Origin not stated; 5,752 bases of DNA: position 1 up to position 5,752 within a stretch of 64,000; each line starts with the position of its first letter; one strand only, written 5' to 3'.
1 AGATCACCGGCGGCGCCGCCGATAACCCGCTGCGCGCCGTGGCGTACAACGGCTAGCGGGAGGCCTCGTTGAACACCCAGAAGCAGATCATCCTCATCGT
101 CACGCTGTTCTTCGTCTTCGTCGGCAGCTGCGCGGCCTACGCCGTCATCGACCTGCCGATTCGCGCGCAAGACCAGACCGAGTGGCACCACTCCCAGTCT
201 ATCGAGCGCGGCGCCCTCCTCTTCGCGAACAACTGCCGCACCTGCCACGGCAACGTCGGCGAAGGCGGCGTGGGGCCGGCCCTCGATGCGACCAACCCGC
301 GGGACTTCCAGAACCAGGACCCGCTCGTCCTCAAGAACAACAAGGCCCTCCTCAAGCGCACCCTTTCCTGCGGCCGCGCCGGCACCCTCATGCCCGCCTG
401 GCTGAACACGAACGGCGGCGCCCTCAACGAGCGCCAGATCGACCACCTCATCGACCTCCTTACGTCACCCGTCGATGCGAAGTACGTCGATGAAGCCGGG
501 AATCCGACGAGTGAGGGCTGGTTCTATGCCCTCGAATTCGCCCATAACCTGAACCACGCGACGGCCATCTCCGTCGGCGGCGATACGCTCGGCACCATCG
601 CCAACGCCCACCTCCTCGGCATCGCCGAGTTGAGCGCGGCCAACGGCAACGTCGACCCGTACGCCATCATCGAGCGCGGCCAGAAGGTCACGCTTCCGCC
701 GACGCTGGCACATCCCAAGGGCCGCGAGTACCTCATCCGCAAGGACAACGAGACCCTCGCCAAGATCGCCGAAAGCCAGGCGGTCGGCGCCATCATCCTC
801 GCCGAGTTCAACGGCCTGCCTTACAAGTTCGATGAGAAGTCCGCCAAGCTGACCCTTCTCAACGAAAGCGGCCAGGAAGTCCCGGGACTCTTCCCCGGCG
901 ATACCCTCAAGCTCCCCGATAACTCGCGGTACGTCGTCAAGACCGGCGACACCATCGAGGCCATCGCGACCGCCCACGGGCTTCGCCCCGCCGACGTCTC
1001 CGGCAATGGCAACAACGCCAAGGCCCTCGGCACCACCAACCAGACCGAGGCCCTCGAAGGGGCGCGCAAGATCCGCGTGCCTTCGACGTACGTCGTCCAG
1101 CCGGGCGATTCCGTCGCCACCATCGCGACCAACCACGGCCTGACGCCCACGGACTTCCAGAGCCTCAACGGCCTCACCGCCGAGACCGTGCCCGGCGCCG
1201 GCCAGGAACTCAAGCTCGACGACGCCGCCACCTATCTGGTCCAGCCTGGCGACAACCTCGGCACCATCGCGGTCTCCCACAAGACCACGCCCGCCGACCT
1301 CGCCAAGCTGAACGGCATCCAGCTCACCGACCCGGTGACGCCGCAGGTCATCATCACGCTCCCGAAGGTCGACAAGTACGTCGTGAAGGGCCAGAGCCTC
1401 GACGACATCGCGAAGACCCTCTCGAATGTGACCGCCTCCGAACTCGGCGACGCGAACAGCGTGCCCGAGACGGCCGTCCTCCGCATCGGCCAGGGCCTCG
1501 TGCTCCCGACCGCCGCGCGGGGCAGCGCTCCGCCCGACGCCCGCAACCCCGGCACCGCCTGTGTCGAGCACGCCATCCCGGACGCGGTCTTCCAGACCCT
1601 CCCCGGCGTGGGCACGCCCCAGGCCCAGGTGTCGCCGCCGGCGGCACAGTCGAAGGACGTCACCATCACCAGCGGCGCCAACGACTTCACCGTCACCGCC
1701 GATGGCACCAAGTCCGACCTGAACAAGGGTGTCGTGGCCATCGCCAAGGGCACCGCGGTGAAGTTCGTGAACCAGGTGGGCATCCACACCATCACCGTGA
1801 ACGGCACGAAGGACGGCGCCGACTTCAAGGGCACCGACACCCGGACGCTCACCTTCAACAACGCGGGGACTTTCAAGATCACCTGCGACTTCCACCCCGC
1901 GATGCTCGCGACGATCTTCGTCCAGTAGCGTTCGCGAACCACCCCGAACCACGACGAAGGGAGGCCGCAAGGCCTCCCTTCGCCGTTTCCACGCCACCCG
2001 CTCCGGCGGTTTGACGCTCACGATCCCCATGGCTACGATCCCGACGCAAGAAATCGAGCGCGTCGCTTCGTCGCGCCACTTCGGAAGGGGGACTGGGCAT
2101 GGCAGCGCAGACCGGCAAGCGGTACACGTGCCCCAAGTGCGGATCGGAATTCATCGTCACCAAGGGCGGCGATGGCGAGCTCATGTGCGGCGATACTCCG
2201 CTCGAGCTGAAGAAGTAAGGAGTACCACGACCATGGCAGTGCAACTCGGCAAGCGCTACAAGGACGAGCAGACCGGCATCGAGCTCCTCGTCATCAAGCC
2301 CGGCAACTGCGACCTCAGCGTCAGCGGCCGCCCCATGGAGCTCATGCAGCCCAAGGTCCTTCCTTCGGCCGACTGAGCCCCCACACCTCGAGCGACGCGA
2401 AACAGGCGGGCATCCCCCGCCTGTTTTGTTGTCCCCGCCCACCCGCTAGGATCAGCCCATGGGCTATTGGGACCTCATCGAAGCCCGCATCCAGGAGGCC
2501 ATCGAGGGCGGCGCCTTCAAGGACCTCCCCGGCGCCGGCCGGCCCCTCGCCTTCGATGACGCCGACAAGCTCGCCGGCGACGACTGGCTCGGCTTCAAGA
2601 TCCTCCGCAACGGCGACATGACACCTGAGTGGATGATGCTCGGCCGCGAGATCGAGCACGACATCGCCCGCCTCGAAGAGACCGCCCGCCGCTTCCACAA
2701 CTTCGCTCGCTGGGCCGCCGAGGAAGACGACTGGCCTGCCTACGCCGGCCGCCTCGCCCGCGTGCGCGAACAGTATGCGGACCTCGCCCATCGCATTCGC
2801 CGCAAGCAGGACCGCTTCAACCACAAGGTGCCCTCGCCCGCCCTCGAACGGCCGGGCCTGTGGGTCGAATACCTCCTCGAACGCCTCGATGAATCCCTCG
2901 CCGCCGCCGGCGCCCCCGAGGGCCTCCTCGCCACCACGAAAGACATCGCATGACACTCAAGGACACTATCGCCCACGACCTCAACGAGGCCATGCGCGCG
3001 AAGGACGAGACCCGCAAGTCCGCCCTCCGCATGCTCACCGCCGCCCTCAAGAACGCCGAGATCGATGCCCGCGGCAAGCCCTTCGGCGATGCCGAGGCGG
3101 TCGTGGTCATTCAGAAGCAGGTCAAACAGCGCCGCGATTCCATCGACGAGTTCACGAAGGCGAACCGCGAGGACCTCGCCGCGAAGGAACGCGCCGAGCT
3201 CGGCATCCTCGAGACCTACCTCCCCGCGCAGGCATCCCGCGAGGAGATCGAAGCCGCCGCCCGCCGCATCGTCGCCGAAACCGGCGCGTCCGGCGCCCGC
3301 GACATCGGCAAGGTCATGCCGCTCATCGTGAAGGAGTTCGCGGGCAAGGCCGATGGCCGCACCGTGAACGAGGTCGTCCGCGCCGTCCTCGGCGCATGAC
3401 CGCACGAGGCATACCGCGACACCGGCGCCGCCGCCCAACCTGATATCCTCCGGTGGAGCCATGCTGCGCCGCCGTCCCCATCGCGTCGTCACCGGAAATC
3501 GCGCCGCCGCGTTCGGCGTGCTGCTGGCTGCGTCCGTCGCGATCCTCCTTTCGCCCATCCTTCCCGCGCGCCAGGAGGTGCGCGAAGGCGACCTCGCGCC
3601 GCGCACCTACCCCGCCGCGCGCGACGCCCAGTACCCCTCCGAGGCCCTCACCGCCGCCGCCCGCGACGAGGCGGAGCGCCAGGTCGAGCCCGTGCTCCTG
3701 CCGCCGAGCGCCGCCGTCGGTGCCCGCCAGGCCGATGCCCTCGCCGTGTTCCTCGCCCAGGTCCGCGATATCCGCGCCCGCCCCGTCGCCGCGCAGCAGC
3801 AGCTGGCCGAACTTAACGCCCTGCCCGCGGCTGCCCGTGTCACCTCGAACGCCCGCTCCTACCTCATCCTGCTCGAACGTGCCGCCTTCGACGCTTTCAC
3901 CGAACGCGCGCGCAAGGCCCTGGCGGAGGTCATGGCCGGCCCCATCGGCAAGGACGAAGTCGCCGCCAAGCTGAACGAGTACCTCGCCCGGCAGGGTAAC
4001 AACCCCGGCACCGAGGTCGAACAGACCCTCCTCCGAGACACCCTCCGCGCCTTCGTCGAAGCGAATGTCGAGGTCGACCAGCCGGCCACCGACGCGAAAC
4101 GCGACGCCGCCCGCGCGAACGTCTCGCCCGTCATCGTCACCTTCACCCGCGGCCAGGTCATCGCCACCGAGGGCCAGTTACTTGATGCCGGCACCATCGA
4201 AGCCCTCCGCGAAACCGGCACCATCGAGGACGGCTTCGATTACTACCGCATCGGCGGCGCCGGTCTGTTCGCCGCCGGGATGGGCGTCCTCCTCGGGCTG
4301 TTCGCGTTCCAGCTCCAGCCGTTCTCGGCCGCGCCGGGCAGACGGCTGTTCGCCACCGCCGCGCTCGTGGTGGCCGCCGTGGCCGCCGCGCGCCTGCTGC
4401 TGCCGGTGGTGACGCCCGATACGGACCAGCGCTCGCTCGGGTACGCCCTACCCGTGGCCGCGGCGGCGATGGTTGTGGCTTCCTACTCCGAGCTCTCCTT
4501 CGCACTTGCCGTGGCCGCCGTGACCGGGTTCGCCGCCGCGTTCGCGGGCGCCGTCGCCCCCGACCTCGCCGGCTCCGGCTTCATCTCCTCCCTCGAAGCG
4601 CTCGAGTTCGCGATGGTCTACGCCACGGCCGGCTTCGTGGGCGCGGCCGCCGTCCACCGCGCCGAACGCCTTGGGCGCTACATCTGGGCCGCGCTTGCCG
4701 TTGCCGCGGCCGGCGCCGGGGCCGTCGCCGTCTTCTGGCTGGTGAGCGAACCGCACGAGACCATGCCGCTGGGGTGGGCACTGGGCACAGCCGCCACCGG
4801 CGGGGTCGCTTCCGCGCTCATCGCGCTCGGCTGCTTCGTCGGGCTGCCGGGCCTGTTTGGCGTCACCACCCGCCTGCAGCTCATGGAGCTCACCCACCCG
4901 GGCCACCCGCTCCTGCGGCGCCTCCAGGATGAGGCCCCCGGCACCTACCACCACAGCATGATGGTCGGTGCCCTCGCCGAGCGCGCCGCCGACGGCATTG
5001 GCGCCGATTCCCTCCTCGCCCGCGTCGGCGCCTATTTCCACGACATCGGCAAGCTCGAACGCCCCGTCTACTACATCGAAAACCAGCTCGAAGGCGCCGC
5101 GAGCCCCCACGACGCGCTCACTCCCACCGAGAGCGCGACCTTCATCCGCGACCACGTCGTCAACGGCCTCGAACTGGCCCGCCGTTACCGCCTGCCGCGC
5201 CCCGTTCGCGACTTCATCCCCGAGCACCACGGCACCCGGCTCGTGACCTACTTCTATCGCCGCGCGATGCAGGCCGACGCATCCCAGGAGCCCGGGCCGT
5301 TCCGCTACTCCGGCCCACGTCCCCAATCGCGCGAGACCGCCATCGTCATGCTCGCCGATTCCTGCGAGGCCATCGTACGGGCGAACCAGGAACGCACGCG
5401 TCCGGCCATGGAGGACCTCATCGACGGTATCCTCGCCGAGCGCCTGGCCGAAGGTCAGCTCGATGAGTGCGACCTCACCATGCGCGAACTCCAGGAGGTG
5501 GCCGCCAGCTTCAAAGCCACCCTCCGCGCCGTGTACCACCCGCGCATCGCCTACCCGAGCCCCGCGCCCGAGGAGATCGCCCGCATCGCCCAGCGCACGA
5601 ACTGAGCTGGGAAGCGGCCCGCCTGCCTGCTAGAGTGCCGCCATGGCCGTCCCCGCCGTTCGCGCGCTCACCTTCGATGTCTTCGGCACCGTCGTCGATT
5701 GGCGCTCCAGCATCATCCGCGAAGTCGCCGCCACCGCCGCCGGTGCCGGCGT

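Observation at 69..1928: Cytochrome c + LysM repeats + amicyanin-like cupredoxin in one membrane-anchored protein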

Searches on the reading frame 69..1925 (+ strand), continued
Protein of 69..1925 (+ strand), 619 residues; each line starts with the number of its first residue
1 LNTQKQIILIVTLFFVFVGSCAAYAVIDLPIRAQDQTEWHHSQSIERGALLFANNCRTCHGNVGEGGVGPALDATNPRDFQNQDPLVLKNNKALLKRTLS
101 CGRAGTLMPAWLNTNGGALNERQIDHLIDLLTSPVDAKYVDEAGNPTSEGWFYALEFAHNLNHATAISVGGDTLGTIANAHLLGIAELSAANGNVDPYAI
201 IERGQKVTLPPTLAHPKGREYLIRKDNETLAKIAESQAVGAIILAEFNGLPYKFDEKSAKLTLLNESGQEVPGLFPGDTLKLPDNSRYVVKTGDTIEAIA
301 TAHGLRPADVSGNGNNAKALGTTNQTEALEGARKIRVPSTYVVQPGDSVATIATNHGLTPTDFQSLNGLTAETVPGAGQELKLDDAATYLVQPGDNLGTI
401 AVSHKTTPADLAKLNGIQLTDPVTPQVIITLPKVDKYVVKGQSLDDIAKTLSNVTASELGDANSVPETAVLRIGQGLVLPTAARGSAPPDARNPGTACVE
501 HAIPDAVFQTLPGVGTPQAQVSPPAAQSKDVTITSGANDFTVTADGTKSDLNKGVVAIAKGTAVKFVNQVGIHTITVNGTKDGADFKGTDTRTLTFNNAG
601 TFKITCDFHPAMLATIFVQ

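Call 24: fold_search(model_id=the predicted structure, library=pdb)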
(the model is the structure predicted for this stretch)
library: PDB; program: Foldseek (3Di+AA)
matches with E <= 10: 870; with E <= 0.001: 110
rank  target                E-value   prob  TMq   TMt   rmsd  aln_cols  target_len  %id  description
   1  9cck_A                9.8e-06  1.00  0.13  0.20   8.5       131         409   21  Multi-copper oxidase with a C-terminal cupredoxin domain from Nitrosopumilus maritimus (released 2025-02-05)
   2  6hbe_A                1.2e-05  1.00  0.11  0.16  22.2       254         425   16  Cu-containing nitrite reductase (NirK) from Thermus scotoductus SA-01 (released 2019-01-23)
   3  5fc9_A                1.3e-05  1.00  0.11  0.66   4.3       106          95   23  Novel Purple Cupredoxin from Nitrosopumilus maritimus (released 2016-05-11)
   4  4p5r                  1.9e-05  1.00  0.12  0.62   5.4       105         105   17  Structure of oxidized W45Y mutant of amicyanin (released 2014-04-23)
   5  4uz2_B                1.9e-05  1.00  0.08  0.45  11.3        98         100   35  Crystal structure of the N-terminal LysM domains from the putative NlpC/P60 D,L endopeptidase from T. thermophilus (released 2015-01-14)
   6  4xcm_B                2.0e-05  1.00  0.09  0.20  16.2       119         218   25  Crystal structure of the putative NlpC/P60 D,L endopeptidase from T. thermophilus (released 2015-01-14)
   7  6hbe_C                2.6e-05  1.00  0.12  0.17  20.6       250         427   16  Cu-containing nitrite reductase (NirK) from Thermus scotoductus SA-01 (released 2019-01-23)
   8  5u7n_G                2.9e-05  1.00  0.10  0.45  10.0       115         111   24  CRYSTAL STRUCTURE OF A CHIMERIC CUA DOMAIN (SUBUNIT II) OF CYTOCHROME BA3 FROM THERMUS THERMOPHILUS WITH THE AMICYANIN (released 2017-11-22)
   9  4s3j_B                4.0e-05  1.00  0.11  0.15   7.9        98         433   32  Crystal structure of the Bacillus cereus spore cortex-lytic enzyme SleL (released 2015-08-19)
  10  1pcs                  4.3e-05  1.00  0.11  0.64   5.3       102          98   20  THE 2.15 A CRYSTAL STRUCTURE OF A TRIPLE MUTANT PLASTOCYANIN FROM THE CYANOBACTERIUM SYNECHOCYSTIS SP. PCC 6803 (released 1997-12-17)
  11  3ply_A                4.5e-05  1.00  0.11  0.57   5.1       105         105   19  Structure of Oxidized P96G Mutant of Amicyanin (released 2011-02-09)
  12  4s3j_A                4.5e-05  1.00  0.11  0.14   9.2       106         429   29  Crystal structure of the Bacillus cereus spore cortex-lytic enzyme SleL (released 2015-08-19)
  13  2gb2                  4.8e-05  1.00  0.12  0.62   5.6       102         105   17  The P52G mutant of amicyanin in the Cu(II) state. (released 2006-08-01)
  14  2idq                  5.3e-05  1.00  0.12  0.62   3.2        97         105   16  Structure of M98A mutant of amicyanin, Cu(II) (released 2007-03-13)
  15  1sf3                  5.3e-05  1.00  0.12  0.62   4.6       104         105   17  Structure of the reduced form of the P94A mutant of amicyanin (released 2004-07-27)
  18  4uz2_D                6.7e-05  1.00  0.08  0.45  10.8        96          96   35  Crystal structure of the N-terminal LysM domains from the putative NlpC/P60 D,L endopeptidase from T. thermophilus (released 2015-01-14)
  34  4uz2_C                1.2e-04  1.00  0.08  0.45  11.4        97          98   35  Crystal structure of the N-terminal LysM domains from the putative NlpC/P60 D,L endopeptidase from T. thermophilus (released 2015-01-14)
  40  4uz2_A                1.4e-04  1.00  0.08  0.43  10.6       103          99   27  Crystal structure of the N-terminal LysM domains from the putative NlpC/P60 D,L endopeptidase from T. thermophilus (released 2015-01-14)
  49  4s3j_C                1.9e-04  1.00  0.11  0.14   8.6        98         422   32  Crystal structure of the Bacillus cereus spore cortex-lytic enzyme SleL (released 2015-08-19)
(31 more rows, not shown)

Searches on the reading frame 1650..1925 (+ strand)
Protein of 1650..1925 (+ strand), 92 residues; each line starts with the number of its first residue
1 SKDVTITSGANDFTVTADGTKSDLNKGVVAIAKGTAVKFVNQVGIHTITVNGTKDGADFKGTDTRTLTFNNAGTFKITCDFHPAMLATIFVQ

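Call 27: search_solved_structures(query=A2, max_evalue=1, show_alignments=3)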
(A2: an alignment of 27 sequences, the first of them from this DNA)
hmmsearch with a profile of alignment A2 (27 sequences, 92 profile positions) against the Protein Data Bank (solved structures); distinct sequences matched with E-value up to 1: 54.
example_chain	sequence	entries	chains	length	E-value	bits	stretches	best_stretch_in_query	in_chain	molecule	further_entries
9cck_A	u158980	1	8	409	1.3e-09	41.6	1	28-91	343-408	Copper-containing nitrite reductase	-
1sfd_A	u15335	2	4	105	4.2e-06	30.4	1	9-92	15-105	Amicyanin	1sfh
5u7n_A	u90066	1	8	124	8e-06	29.5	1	25-92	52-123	Cytochrome c oxidase subunit 2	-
1sf3_A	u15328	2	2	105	2.1e-05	28.2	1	9-92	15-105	Amicyanin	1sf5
4p5r_A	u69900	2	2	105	2.9e-05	27.7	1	9-92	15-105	Amicyanin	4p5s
2gb2_A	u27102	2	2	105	4.9e-05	27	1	9-92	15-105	Amicyanin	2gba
1mda_A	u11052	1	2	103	5e-05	27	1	9-92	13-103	AMICYANIN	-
1aac_A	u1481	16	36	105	5.3e-05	26.9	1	9-92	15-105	AMICYANIN | PROTEIN (AMICYANIN)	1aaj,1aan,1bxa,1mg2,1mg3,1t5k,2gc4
2qdv_A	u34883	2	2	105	8.6e-05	26.2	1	10-92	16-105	Amicyanin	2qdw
1id2_A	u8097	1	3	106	0.00012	25.8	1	29-92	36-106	AMICYANIN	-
3c75_A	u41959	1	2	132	0.00015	25.5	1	29-92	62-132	Amicyanin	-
5fc9_A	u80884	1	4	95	0.0004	24.1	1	29-91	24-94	Blue (Type 1) copper domain protein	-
1bxu_A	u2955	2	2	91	0.0006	23.5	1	27-92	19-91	PLASTOCYANIN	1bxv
3ie9_A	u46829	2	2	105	0.00061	23.5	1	9-92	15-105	Amicyanin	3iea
1pla_A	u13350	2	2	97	0.00086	23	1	30-91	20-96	PLASTOCYANIN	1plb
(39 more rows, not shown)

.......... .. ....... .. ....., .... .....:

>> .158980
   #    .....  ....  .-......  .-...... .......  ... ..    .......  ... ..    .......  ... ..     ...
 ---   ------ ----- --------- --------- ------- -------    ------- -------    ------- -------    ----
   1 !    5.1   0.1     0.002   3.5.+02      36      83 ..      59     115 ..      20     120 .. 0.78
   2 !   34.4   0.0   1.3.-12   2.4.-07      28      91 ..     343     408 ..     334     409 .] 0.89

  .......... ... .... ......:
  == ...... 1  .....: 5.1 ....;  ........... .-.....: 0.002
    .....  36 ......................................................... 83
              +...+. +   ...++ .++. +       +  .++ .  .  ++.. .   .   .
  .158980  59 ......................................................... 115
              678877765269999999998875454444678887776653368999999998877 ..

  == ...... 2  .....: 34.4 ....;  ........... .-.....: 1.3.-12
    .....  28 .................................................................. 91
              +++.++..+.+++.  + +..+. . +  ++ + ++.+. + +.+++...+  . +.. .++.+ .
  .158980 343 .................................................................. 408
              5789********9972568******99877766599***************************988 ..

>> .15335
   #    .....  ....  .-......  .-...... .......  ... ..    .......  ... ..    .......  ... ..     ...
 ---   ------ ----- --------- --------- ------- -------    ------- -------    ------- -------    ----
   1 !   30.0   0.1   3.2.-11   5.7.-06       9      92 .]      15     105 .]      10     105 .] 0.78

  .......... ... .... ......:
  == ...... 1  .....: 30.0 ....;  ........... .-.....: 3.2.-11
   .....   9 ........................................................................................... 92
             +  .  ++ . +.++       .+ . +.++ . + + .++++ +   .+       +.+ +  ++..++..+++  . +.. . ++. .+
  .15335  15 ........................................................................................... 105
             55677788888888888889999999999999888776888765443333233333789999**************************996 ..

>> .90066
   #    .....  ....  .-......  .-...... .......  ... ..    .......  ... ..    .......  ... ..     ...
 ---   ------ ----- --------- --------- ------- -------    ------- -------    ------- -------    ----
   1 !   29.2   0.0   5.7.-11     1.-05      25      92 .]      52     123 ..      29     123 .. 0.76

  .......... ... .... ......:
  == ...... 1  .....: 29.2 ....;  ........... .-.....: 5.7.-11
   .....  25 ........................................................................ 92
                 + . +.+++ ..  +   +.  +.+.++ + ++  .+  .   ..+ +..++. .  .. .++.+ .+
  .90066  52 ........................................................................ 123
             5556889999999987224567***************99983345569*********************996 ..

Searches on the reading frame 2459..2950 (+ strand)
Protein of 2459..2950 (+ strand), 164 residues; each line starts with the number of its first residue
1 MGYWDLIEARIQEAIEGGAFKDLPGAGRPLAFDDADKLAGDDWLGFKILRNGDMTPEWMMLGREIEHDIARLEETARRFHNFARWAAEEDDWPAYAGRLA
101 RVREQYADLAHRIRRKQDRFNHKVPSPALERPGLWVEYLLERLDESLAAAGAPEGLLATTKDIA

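Call 41: search_protein_families(library=pfam, proteins=[window:2459-2950:+], max_evalue=0.001)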
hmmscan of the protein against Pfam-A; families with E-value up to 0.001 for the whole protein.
window:2459-2950:+ (164 aa): 1 family
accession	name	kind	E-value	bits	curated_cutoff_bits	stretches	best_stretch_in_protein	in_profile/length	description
PF09350.15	DJC28_CD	-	2e-17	63.5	27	1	6-72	1-69/70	DnaJ homologue, subfamily C, member 28, conserved domain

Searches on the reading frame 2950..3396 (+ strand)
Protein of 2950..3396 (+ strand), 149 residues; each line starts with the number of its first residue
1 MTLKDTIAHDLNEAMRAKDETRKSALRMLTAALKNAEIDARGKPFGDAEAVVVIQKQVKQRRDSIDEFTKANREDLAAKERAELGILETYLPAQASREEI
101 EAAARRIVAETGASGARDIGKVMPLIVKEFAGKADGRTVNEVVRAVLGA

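Call 41: search_protein_families(library=pfam, proteins=[window:2950-3396:+], max_evalue=0.001)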
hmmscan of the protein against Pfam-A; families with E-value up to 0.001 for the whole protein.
window:2950-3396:+ (149 aa): 1 family
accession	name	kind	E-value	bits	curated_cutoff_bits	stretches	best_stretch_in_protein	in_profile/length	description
PF09424.15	YqeY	-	1.4e-48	165.1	27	1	4-147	1-143/143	Yqey-like protein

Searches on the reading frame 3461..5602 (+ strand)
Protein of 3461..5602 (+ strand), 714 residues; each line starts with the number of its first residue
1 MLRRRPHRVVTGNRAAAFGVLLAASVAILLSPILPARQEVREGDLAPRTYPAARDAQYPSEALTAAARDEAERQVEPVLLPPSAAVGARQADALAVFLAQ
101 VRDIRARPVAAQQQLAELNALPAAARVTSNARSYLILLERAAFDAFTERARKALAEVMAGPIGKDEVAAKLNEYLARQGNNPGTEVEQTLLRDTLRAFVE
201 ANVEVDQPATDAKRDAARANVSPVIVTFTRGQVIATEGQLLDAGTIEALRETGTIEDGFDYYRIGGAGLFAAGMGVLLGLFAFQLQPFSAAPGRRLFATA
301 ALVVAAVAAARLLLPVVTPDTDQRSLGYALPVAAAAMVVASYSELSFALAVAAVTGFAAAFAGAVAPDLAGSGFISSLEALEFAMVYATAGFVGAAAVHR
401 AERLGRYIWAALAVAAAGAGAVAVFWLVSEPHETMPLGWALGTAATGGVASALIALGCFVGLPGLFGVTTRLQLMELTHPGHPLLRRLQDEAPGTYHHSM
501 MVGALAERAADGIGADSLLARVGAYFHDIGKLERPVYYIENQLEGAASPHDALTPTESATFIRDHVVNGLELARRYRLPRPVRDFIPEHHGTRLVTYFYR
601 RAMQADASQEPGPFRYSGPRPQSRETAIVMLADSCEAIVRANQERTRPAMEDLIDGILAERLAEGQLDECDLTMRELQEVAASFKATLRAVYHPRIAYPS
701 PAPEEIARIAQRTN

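Call 41: search_protein_families(library=pfam, proteins=[window:3461-5602:+], max_evalue=0.001)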
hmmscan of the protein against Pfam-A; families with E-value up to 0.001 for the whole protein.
window:3461-5602:+ (714 aa): 4 families
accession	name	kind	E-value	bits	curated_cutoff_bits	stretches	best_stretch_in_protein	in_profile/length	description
PF07697.16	7TMR-HDED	-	6e-28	98.8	27.6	1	42-255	2-223/224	7TM-HD extracellular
PF01966.28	HD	-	1.7e-15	57.7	22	1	495-637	1-115/116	HD domain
PF07698.17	7TM-7TMR_HD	-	3.6e-09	37.3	29.4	1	266-470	6-190/190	7TM receptor with intracellular HD hydrolase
PF08668.18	HDOD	-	0.00044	20.2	22.9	1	490-590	90-194/196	HDOD domain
